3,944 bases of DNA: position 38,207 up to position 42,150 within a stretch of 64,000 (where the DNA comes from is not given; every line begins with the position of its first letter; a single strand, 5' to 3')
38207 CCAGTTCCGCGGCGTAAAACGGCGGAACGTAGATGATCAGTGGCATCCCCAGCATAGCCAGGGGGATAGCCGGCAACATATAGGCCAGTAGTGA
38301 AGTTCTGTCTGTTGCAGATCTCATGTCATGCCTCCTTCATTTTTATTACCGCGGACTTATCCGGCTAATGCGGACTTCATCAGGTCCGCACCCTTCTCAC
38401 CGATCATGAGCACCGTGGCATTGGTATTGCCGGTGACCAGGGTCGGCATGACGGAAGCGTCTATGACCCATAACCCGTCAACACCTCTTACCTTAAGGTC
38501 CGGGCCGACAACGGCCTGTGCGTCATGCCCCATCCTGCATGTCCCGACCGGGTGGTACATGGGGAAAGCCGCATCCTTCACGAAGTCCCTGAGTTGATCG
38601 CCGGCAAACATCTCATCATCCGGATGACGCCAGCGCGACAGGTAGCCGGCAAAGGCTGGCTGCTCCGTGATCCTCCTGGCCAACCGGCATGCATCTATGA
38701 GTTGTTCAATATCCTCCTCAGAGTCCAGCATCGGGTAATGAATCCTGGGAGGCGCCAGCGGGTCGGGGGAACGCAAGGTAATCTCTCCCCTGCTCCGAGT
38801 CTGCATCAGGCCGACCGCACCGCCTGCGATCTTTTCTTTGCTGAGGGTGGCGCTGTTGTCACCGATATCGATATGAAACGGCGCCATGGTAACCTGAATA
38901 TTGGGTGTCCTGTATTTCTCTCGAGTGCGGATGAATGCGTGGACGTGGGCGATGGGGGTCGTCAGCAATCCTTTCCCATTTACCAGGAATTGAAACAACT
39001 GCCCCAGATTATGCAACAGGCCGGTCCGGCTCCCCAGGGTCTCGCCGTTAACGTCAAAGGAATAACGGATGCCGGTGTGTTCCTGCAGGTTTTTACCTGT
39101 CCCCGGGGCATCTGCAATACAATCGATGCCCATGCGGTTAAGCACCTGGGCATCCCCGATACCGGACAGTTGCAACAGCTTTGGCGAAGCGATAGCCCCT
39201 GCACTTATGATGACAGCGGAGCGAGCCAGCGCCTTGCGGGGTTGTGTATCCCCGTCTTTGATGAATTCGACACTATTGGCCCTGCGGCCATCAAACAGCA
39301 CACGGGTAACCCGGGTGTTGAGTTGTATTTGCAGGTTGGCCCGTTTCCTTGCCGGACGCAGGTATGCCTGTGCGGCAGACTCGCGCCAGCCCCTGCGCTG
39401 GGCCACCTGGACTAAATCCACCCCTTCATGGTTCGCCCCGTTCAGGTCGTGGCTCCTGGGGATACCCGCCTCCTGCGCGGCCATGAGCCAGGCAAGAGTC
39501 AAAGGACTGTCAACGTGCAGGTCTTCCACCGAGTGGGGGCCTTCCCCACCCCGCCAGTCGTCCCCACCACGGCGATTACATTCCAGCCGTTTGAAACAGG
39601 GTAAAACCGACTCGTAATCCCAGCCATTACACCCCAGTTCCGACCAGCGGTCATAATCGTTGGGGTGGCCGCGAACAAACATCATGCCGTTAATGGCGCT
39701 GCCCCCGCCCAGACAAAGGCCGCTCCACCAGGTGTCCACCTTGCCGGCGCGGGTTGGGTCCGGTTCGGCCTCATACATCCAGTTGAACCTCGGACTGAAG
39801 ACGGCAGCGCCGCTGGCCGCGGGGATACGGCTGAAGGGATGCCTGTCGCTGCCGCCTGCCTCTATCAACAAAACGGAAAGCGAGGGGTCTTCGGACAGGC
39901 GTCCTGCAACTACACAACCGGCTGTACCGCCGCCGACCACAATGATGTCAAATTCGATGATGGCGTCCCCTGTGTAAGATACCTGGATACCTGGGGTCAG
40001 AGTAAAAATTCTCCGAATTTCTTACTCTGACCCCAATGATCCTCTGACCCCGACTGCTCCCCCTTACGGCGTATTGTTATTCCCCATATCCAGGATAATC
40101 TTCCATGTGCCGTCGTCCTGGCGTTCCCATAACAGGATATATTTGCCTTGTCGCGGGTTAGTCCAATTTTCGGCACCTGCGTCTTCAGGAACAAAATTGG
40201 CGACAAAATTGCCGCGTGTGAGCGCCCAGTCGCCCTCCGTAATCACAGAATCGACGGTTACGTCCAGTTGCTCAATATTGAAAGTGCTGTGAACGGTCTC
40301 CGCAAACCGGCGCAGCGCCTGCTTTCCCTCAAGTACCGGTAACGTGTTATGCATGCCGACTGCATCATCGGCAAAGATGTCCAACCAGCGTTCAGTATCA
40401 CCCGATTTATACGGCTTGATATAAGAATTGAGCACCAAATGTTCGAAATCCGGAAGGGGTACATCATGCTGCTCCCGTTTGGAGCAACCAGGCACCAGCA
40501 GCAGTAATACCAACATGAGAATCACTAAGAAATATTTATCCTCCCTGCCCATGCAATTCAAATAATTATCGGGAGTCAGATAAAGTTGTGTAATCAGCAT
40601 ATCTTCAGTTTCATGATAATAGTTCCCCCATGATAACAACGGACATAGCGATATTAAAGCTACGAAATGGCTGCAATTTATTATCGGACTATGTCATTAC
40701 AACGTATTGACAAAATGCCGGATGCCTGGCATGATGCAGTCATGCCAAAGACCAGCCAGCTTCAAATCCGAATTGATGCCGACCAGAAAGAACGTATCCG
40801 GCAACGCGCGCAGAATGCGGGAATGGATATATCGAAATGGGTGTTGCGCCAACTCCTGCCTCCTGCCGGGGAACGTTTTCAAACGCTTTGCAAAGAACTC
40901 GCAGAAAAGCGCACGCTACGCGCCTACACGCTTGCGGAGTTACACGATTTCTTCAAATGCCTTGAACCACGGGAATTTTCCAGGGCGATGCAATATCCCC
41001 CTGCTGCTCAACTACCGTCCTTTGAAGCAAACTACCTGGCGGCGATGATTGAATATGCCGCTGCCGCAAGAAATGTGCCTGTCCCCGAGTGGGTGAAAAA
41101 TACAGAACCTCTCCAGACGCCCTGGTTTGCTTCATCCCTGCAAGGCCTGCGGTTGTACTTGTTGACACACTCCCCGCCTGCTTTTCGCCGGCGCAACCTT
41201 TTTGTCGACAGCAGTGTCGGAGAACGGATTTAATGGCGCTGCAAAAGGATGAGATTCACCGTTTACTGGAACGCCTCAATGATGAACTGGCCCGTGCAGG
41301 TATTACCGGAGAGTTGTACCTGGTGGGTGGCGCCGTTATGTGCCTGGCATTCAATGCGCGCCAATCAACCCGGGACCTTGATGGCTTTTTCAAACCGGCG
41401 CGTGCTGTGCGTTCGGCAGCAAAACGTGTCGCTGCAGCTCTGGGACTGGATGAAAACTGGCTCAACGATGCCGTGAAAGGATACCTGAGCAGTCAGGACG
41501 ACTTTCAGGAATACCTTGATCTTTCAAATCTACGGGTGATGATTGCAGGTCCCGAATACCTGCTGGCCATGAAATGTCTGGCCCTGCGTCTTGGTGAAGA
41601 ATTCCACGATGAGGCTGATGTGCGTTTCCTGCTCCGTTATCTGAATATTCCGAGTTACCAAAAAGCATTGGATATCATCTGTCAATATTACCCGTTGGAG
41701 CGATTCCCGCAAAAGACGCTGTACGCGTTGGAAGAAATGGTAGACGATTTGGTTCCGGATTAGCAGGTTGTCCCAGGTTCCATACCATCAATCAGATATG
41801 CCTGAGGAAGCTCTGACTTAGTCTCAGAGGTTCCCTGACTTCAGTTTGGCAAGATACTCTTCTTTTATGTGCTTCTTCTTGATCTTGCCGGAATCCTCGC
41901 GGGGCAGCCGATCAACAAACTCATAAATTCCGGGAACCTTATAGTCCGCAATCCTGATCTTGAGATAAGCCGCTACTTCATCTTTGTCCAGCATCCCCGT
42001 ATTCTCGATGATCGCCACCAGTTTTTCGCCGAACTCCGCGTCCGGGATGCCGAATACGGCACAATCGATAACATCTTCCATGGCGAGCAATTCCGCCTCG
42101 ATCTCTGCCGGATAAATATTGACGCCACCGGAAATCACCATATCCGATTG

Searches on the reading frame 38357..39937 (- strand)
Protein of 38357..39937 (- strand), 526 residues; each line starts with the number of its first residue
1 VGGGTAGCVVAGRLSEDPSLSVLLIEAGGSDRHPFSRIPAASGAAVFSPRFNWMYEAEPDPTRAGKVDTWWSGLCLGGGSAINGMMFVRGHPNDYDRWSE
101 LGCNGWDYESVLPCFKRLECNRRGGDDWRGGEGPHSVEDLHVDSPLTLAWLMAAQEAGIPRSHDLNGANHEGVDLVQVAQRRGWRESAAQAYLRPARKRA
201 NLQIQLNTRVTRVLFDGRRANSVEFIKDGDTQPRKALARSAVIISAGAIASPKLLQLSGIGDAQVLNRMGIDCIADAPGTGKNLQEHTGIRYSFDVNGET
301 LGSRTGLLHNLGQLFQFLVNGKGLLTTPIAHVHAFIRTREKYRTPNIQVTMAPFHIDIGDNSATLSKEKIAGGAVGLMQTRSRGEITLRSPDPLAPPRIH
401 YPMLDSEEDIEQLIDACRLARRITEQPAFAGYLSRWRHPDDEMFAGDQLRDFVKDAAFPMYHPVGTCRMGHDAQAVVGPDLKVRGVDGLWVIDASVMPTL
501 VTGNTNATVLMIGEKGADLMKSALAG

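Call 82: search_protein_families(library=pfam, proteins=[window:38357-39937:-], max_evalue=0.00001)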
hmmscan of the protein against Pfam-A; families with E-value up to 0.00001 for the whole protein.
window:38357-39937:- (526 aa): 2 families
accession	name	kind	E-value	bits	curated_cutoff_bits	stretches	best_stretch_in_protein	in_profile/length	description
PF00732.25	GMC_oxred_N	-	3.7e-46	158.1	23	1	2-288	7-217/218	GMC oxidoreductase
PF05199.19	GMC_oxred_C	-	5.9e-39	134.2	24.6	1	381-513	2-139/139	GMC oxidoreductase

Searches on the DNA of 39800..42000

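Call 84: search_rna_families(source=window, start=39800, end=42000, threshold=evalue, max_evalue=1)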
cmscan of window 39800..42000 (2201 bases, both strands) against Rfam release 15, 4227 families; matches with E-value up to 1: 1.
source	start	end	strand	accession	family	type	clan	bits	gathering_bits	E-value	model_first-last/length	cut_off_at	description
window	41747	41824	-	RF02823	LPR69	Gene; sRNA;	-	19.6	40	0.38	1-82/82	no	Legionella RNA 69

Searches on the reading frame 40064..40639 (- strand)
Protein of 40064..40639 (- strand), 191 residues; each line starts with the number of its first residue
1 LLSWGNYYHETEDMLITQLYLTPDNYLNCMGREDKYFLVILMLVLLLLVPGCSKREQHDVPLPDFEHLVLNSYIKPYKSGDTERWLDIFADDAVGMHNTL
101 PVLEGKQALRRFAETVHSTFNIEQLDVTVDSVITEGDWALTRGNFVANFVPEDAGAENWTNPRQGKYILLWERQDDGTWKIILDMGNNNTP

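Call 3: search_protein_families(library=pfam, proteins=[window:40064-40639:-], max_evalue=1)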
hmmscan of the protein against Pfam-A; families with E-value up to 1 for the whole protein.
window:40064-40639:- (191 aa): 5 families
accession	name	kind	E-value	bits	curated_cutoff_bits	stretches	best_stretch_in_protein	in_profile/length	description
PF12680.13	SnoaL_2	-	1.2e-11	45.5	27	1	76-175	7-95/102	SnoaL-like domain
PF14534.12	DUF4440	-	9.8e-11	42.5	25.2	1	72-181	7-107/107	Domain of unknown function (DUF4440)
PF13577.12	SnoaL_4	-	3.7e-06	27.4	24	1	79-181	22-122/126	SnoaL-like domain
PF07366.18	SnoaL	-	2.4e-05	24.6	28.4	1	68-147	2-79/126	SnoaL-like polyketide cyclase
PF13474.12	SnoaL_3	-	7.2e-05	23.6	22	1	69-158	4-94/121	SnoaL-like domain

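Call 4: search_protein_families(library=ncbifam, proteins=[window:40064-40639:-], max_evalue=1)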
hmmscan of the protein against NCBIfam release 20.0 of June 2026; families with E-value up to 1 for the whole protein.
window:40064-40639:- (191 aa): 3 families
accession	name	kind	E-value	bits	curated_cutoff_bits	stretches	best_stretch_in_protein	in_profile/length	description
TIGR02246.1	TIGR02246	subfamily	0.00076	19.5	33.95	1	71-184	11-121/128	SgcJ/EcaC family oxidoreductase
TIGR02096.1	TIGR02096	subfamily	0.12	12.6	97.1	1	70-128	4-63/129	ketosteroid isomerase-related protein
NF033672.1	mbn_chaper_assoc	subfamily_domain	0.12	12.4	50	0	114-141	4-31/104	copper uptake system-associated protein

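Call 86: find_related_loci(query=window:40064-40636:-, collection=metagenome_contigs, flank=4000)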
Query window:40064-40636:- (190 aa) in metagenome_contigs; peptide patterns used: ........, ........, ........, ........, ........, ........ (x = any residue, [..] = any of these).
186 stretches matched a pattern; 14 encode a relative of the query (tblastn E <= 1e-3); 14 distinct loci.
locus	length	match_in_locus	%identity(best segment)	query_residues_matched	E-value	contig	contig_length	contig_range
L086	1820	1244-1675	27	37-189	7e-16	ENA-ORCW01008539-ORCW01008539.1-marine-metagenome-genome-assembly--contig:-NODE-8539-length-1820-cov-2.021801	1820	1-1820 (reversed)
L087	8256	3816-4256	28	37-183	4e-13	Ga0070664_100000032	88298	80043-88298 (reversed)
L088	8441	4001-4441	28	37-183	4e-13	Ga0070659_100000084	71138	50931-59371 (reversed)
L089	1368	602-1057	27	38-190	6e-13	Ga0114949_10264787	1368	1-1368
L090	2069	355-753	28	54-186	1e-12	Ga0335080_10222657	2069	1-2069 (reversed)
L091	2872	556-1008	28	34-186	8e-12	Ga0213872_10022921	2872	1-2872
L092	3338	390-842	28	34-186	1e-11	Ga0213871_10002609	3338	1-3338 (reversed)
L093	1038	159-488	32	78-190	2e-10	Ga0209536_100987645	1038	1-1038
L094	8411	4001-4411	26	38-189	2e-8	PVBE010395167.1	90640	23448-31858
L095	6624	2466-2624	44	131-187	1e-7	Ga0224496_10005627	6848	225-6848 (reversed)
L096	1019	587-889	28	87-189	2e-7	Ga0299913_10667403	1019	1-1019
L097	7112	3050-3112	67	163-183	2e-6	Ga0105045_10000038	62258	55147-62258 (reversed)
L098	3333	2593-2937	25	66-183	1e-5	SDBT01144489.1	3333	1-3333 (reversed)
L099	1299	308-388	48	164-190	4e-5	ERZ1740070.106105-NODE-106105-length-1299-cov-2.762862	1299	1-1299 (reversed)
